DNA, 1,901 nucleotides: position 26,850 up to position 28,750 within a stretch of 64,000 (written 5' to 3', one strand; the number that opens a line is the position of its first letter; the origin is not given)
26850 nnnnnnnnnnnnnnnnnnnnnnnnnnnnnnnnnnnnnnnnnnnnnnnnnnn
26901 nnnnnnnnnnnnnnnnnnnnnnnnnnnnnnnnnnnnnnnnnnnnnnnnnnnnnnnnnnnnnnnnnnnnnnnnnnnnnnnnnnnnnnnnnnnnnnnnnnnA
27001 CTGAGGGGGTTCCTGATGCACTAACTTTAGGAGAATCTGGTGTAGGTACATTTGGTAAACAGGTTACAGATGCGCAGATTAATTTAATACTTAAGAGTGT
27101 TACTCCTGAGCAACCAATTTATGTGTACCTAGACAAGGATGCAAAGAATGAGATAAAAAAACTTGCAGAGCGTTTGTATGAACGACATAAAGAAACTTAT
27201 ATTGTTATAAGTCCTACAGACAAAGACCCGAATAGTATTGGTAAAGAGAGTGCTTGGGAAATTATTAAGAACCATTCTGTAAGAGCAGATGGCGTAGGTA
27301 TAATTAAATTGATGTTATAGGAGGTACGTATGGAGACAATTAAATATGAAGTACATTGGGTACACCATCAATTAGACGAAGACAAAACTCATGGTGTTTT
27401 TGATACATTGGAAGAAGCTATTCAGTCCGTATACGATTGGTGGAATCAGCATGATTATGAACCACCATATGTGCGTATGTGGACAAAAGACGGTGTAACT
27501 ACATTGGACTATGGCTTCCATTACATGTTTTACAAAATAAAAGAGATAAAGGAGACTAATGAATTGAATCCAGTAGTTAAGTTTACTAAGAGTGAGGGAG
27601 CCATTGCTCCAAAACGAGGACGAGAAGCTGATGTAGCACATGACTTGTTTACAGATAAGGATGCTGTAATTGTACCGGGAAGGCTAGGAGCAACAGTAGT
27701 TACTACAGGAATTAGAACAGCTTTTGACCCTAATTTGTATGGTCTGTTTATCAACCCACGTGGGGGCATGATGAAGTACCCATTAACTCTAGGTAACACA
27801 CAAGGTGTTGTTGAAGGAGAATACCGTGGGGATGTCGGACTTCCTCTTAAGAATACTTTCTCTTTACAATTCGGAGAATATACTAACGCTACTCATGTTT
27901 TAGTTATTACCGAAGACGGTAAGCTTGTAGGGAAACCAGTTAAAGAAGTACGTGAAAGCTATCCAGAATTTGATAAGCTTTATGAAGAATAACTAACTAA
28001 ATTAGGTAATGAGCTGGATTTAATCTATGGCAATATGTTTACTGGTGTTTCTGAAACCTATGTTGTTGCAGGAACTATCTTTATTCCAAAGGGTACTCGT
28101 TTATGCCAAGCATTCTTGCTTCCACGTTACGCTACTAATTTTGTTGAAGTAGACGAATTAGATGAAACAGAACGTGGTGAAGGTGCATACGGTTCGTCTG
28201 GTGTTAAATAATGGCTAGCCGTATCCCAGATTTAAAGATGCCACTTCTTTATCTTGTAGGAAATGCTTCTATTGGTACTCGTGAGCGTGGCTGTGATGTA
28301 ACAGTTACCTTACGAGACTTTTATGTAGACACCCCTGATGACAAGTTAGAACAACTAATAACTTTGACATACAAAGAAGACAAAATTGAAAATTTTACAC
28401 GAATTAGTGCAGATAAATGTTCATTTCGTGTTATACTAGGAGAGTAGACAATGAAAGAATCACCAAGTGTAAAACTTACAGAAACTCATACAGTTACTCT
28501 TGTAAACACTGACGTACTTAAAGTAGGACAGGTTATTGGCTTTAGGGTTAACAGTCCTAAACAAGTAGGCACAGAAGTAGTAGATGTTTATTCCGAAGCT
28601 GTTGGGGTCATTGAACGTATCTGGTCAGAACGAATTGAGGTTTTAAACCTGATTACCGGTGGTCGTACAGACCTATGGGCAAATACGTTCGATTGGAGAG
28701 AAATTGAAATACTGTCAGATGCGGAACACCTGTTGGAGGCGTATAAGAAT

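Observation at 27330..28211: dUTPase reading frame is split by an in-frame TAA; motifs IV-V lie downstream in the same frame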

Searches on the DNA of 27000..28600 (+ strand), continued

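Call 53: get_annotated_region(hit=H11, flank=0)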
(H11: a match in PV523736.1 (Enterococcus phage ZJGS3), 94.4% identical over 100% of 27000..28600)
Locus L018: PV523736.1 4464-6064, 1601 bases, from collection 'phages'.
description: Enterococcus phage ZJGS3, complete genome.
organism: Enterococcus phage ZJGS3 (NCBI taxid 3417018)
taxonomy: Viruses
host: Enterococcus mundtii; source: activated sludge; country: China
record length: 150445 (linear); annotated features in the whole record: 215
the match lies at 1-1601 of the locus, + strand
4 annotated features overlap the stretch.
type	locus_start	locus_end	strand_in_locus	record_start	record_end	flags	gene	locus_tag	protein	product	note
CDS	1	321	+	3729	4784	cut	-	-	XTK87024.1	DNA primase/helicase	-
CDS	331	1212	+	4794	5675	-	-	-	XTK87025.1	deoxyuridine 5'-triphosphate nucleotidohydrolase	-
CDS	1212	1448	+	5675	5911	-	-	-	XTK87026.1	putative dUTPase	-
CDS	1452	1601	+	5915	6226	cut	-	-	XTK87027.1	hypothetical protein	-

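Call 54: get_annotated_region(hit=H12, flank=0)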
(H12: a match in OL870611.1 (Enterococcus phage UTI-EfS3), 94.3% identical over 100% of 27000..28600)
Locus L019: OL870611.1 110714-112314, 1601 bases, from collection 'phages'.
description: Enterococcus phage UTI-EfS3, complete genome.
organism: Enterococcus phage UTI-EfS3 (NCBI taxid 2914861)
taxonomy: Viruses; Duplodnaviria; Heunggongvirae; Uroviricota; Caudoviricetes; Herelleviridae; Brockvirinae; Schiekvirus
host: Enterococcus faecalis; source: -; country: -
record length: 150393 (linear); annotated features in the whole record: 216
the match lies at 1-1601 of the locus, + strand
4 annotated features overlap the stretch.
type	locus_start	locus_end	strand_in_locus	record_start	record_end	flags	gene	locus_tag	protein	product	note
CDS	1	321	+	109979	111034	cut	-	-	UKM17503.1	DNA primase/helicase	-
CDS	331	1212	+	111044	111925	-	-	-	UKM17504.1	deoxyuridine 5'-triphosphate nucleotidohydrolase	-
CDS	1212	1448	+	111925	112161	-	-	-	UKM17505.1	hypothetical protein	-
CDS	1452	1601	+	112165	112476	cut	-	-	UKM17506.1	hypothetical protein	-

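Call 55: get_annotated_region(hit=H13, flank=0)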
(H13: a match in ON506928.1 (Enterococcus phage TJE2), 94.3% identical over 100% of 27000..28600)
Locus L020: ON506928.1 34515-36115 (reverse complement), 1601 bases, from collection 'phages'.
description: Enterococcus phage TJE2, partial genome.
organism: Enterococcus phage TJE2 (NCBI taxid 2951263)
taxonomy: Viruses; Duplodnaviria; Heunggongvirae; Uroviricota; Caudoviricetes; Herelleviridae; Brockvirinae; Schiekvirus
host: Enterococcus faecium strain UCH1; source: -; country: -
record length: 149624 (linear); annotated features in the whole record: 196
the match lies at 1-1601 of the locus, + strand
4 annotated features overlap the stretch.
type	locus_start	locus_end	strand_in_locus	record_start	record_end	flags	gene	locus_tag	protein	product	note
CDS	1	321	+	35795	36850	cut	-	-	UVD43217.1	deoxyuridine 5'-triphosphate DNA primase/helicase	-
CDS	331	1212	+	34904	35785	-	-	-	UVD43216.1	deoxyuridine 5'-triphosphate nucleotidohydrolase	-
CDS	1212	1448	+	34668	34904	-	-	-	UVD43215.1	hypothetical protein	-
CDS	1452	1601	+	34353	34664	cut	-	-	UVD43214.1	hypothetical protein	-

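Call 56: get_annotated_region(hit=H17, flank=0)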
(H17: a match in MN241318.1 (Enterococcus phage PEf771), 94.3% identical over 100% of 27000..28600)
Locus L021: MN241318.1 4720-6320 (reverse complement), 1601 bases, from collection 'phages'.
description: Enterococcus phage PEf771, complete genome.
organism: Enterococcus phage PEf771 (NCBI taxid 2601638)
taxonomy: Viruses; Duplodnaviria; Heunggongvirae; Uroviricota; Caudoviricetes; Herelleviridae; Brockvirinae; Schiekvirus
host: Enterococcus faecalis YN771; source: water; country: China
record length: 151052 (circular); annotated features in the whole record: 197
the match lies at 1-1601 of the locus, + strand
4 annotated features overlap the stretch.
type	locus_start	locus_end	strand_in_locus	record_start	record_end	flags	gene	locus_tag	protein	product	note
CDS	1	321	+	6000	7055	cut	-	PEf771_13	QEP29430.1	hypothetical protein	gp117 [Listeria virus A511]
CDS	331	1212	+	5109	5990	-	-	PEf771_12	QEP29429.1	deoxyuridine 5'-triphosphate nucleotidohydrolase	-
CDS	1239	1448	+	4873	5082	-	-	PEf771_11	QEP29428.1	hypothetical protein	hypothetical protein EFDG1_161 [Enterococcus phage EFDG1]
CDS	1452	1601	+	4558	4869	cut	-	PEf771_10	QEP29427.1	hypothetical protein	hypothetical protein EFDG1_162 [Enterococcus phage EFDG1]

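Call 57: get_annotated_region(hit=H19, flank=0)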
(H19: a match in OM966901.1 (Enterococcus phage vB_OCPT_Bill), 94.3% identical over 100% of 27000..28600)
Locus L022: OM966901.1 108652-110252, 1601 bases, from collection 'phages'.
description: Enterococcus phage vB_OCPT_Bill, complete genome.
organism: Enterococcus phage vB_OCPT_Bill (NCBI taxid 2922322)
taxonomy: Viruses; Duplodnaviria; Heunggongvirae; Uroviricota; Caudoviricetes; Herelleviridae; Brockvirinae; Schiekvirus
host: Enterococcus sp.; source: sewage; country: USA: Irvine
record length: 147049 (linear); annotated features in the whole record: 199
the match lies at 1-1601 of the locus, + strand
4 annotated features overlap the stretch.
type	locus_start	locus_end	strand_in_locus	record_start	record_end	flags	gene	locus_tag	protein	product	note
CDS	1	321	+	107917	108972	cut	-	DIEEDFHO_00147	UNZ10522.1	hypothetical protein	-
CDS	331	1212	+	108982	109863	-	-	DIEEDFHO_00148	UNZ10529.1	hypothetical protein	-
CDS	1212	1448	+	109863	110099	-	-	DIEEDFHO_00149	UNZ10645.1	hypothetical protein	-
CDS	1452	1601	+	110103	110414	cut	-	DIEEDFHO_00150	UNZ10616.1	hypothetical protein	-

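Call 58: get_annotated_region(hit=H20, flank=0)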
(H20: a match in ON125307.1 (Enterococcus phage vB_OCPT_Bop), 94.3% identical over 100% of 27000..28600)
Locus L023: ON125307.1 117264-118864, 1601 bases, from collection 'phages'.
description: Enterococcus phage vB_OCPT_Bop, complete genome.
organism: Enterococcus phage vB_OCPT_Bop (NCBI taxid 2922321)
taxonomy: Viruses; Duplodnaviria; Heunggongvirae; Uroviricota; Caudoviricetes; Herelleviridae; Brockvirinae; Schiekvirus
host: Enterococcus sp.; source: sewage; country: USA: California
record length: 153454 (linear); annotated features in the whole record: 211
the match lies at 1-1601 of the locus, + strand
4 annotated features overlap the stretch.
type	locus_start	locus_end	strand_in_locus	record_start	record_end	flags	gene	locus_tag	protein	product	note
CDS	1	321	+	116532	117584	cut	-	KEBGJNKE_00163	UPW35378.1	hypothetical protein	-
CDS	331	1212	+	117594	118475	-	-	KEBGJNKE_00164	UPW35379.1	hypothetical protein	-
CDS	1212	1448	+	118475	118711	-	-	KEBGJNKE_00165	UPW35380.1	hypothetical protein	-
CDS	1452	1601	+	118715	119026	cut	-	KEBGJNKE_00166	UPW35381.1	hypothetical protein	-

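Call 59: get_annotated_region(hit=H22, flank=0)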
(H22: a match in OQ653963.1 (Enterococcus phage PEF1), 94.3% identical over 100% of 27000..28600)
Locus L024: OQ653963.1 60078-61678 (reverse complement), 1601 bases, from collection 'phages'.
description: Enterococcus phage PEF1, complete genome.
organism: Enterococcus phage PEF1 (NCBI taxid 3038317)
taxonomy: Viruses; Duplodnaviria; Heunggongvirae; Uroviricota; Caudoviricetes; Herelleviridae; Brockvirinae; Schiekvirus
host: Enterococcus faecalis; source: chicken; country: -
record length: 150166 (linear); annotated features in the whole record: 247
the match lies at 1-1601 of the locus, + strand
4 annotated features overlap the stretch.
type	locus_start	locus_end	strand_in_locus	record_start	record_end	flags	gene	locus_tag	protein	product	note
CDS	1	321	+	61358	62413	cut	-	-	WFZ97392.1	DNA primase/helicase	rasttk_feature_creation_tool=/opt/patric-common/ runtime/bin/phanotate version 1.5.0; ...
CDS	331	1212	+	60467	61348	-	-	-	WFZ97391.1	deoxyuridine 5'-triphosphate nucleotidohydrolase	rasttk_feature_creation_tool=/opt/patric-common/ runtime/bin/phanotate version 1.5.0; ...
CDS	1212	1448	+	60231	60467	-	-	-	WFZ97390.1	hypothetical protein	rasttk_feature_creation_tool=/opt/patric-common/ runtime/bin/phanotate version 1.5.0; ...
CDS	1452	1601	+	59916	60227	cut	-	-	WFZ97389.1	hypothetical protein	rasttk_feature_creation_tool=/opt/patric-common/ runtime/bin/phanotate version 1.5.0; ...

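Call 60: get_annotated_region(hit=H23, flank=0)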
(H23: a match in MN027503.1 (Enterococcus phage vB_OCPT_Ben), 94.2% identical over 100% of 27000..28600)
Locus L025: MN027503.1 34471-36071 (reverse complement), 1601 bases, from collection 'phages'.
description: Enterococcus phage vB_OCPT_Ben, complete genome.
organism: Enterococcus phage vB_OCPT_Ben (NCBI taxid 2587819)
taxonomy: Viruses; Duplodnaviria; Heunggongvirae; Uroviricota; Caudoviricetes; Herelleviridae; Brockvirinae; Schiekvirus
host: Enterococcus faecalis EnGen0211; source: sewage; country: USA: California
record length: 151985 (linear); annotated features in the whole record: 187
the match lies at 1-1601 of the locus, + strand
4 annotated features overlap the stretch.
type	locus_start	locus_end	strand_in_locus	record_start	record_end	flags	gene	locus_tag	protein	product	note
CDS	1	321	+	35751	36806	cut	-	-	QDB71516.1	DNA primase / DNA helicase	-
CDS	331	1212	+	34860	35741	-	-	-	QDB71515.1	deoxyuridine 5'-triphosphate nucleotidohydrolase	-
CDS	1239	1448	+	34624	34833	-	-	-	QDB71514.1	hypothetical protein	-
CDS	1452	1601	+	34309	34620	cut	-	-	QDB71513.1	hypothetical protein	-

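Call 61: get_annotated_region(hit=H24, flank=0)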
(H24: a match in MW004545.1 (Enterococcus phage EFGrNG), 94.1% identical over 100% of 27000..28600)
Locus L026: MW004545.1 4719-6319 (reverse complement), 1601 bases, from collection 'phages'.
description: Enterococcus phage EFGrNG, complete genome.
organism: Enterococcus phage EFGrNG (NCBI taxid 2777301)
taxonomy: Viruses; Duplodnaviria; Heunggongvirae; Uroviricota; Caudoviricetes; Herelleviridae; Brockvirinae; Schiekvirus
host: Enterococcus faecalis; source: Sewage sample; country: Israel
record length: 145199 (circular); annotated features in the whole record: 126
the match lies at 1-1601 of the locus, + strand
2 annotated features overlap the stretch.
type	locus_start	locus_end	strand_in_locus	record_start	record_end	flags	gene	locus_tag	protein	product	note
CDS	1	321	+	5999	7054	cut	-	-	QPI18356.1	DNA primase/helicase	-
CDS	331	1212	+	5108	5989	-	-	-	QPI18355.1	deoxyuridine 5'-triphosphate nucleotidohydrolase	-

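Call 62: get_annotated_region(hit=H25, flank=0)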
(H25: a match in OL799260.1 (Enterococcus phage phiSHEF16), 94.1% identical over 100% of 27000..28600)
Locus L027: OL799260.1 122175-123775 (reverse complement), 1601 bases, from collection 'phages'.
description: Enterococcus phage phiSHEF16, complete genome.
organism: Enterococcus phage phiSHEF16 (NCBI taxid 2918650)
taxonomy: Viruses; Duplodnaviria; Heunggongvirae; Uroviricota; Caudoviricetes; Herelleviridae; Brockvirinae; Schiekvirus
host: Enterococcus faecium E1071; source: wastewater; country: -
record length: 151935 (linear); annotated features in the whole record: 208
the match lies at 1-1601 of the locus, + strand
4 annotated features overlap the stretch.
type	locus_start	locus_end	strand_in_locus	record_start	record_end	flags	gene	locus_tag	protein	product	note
CDS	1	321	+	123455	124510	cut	-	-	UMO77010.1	DNA primase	label: DNA primase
CDS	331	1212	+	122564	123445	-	-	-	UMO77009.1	dUTP diphosphatase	label: dUTP diphosphatase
CDS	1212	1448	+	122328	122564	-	-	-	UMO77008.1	hypothetical protein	label: hypothetical protein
CDS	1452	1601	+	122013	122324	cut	-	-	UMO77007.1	hypothetical protein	label: hypothetical protein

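Call 63: get_annotated_region(hit=H27, flank=0)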
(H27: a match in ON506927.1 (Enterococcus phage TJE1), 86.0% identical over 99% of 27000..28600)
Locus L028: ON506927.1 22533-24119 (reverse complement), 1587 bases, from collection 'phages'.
description: Enterococcus phage TJE1, partial genome.
organism: Enterococcus phage TJE1 (NCBI taxid 2951262)
taxonomy: Viruses; Duplodnaviria; Heunggongvirae; Uroviricota; Caudoviricetes; Herelleviridae; Brockvirinae; Schiekvirus
host: Enterococcus faecium strain UCH1; source: -; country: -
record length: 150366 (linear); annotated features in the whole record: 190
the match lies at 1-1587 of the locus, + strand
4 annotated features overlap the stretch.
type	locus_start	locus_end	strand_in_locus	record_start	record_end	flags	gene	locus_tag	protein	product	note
CDS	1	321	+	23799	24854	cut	-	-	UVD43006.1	deoxyuridine 5'-triphosphate DNA primase/helicase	-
CDS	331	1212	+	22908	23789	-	-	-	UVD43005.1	deoxyuridine 5'-triphosphate nucleotidohydrolase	-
CDS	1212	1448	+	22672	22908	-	-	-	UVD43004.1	hypothetical protein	-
CDS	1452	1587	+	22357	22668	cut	-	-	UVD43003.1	hypothetical protein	-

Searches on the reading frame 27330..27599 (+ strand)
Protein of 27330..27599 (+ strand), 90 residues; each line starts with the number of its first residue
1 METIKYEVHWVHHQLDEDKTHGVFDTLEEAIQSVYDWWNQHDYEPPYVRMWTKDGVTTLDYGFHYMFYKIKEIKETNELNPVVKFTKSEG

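Call 41: search_protein_families(library=pfam, proteins=[window:27330-27599:+], max_evalue=5)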
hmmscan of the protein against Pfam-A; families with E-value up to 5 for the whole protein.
window:27330-27599:+ (90 aa): 1 family
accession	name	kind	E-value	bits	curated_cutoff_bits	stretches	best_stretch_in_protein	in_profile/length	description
PF14641.11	HTH_44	-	0.0034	18.3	35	1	3-58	8-67/117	Helix-turn-helix DNA-binding domain of SPT6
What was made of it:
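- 27330..27599 (+): N-terminal extension domain (aa 1-90), not part of the dUTPase fold. The only Pfam hit is below threshold (call 41).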

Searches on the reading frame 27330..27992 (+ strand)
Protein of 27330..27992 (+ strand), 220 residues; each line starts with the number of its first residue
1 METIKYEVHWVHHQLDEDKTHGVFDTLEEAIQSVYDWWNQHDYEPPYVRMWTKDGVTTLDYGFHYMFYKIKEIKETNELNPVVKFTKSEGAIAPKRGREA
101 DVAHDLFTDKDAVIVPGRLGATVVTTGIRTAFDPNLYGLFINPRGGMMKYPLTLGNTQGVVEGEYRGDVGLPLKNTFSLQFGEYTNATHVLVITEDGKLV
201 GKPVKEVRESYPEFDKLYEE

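Call 5: search_protein_families(library=pfam, proteins=[window:27330-27989:+], max_evalue=1)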
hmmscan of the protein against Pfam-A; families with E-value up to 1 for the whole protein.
window:27330-27989:+ (220 aa): 2 families
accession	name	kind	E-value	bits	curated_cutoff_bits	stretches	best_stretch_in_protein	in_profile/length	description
PF00692.24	dUTPase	-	9.5e-05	22.6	22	1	91-176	3-83/129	dUTPase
PF14641.11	HTH_44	-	0.022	15.6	35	1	3-58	8-67/117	Helix-turn-helix DNA-binding domain of SPT6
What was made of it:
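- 27330..27992 (+): Truncated dUTPase ORF (220 aa plus premature TAA). It holds the N-terminal extension, motifs I-III and the first 44 residues of the insertion. Pfam PF00692 matches residues 91-176 (call 5).
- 27600..27857 (+): dUTPase core with motifs I-III (aa 91-176). Pfam profile positions 3-83 (call 5).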

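Call 21: find_encoding_contigs(protein=window:27330-27992:+, flank=3000, max_places=6)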
Protein window:27330-27992:+ (220 aa): no gene with exactly this product is on record in the collection.
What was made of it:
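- The exact 220-aa product is not on record anywhere (call 21).
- Tried and rejected: The exact-product look-up found nothing (call 21).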

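Call 40: search_protein_families(library=phrogs, proteins=[window:27330-27989:+], max_evalue=0.01)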
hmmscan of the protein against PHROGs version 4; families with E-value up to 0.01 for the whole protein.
window:27330-27989:+ (220 aa): 2 families
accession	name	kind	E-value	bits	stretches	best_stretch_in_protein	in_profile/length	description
phrog_135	-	DNA, RNA and nucleotide metabolism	5.9e-34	119.4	1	3-179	63-243/463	dUTPase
phrog_1174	-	unknown function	1.7e-17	64.1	1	5-77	2-74/76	-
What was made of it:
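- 27330..27992 (+): PHROG 135 gives E = 6e-34 (call 40).
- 27330..27599 (+): Matches PHROG 1174, a 76-position family of unknown function, at E = 1.7e-17 (call 40).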

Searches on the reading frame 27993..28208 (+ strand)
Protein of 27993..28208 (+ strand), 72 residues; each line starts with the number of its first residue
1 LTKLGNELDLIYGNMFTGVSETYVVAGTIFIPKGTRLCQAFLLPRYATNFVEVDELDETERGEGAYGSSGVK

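Call 5: search_protein_families(library=pfam, proteins=[window:27993-28208:+], max_evalue=1)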
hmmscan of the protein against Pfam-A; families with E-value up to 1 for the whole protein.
window:27993-28208:+ (72 aa): 1 family
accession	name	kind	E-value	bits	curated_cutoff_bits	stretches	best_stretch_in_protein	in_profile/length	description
PF00692.24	dUTPase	-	9.2e-05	22.7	22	1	28-70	87-129/129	dUTPase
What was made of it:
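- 27993..28211 (+): Orphaned 3' part of the dUTPase gene: 72 codons plus the native stop. It holds the end of the insertion, motif IV and motif V. Pfam profile positions 87-129 (call 5).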

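Call 40: search_protein_families(library=phrogs, proteins=[window:27993-28208:+], max_evalue=0.01)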
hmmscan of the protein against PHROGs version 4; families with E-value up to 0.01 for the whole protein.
window:27993-28208:+ (72 aa): 1 family
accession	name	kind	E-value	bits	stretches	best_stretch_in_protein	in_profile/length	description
phrog_135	-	DNA, RNA and nucleotide metabolism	2e-17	64.8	1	7-72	232-292/463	dUTPase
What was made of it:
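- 27993..28211 (+): PHROG 135 gives E = 2e-17 (call 40).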

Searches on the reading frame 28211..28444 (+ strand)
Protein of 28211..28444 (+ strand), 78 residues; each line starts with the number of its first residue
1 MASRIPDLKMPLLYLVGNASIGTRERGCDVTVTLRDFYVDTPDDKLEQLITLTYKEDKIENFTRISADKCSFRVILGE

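Call 40: search_protein_families(library=phrogs, proteins=[window:28211-28444:+], max_evalue=0.01)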
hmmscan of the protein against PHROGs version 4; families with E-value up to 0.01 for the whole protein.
window:28211-28444:+ (78 aa): 1 family
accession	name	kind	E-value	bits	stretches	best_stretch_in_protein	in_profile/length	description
phrog_17092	-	DNA, RNA and nucleotide metabolism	6.5e-41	139.4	1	3-78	1-75/76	dUTPase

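Call 41: search_protein_families(library=pfam, proteins=[window:28211-28444:+], max_evalue=5)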
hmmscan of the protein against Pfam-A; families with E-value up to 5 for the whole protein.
window:28211-28444:+ (78 aa): 0 families

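Call 70: search_solved_structures(query=window:28211-28444:+, max_evalue=1)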
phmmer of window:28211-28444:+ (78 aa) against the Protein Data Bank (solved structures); distinct sequences matched with E-value up to 1: 2.
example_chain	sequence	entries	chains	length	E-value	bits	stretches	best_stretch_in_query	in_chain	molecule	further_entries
7tgh_AC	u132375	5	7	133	0.37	14.2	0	36-66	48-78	Acyl carrier protein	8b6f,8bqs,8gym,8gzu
9b86_A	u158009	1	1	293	0.55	13.6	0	35-62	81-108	Heme-binding protein FetB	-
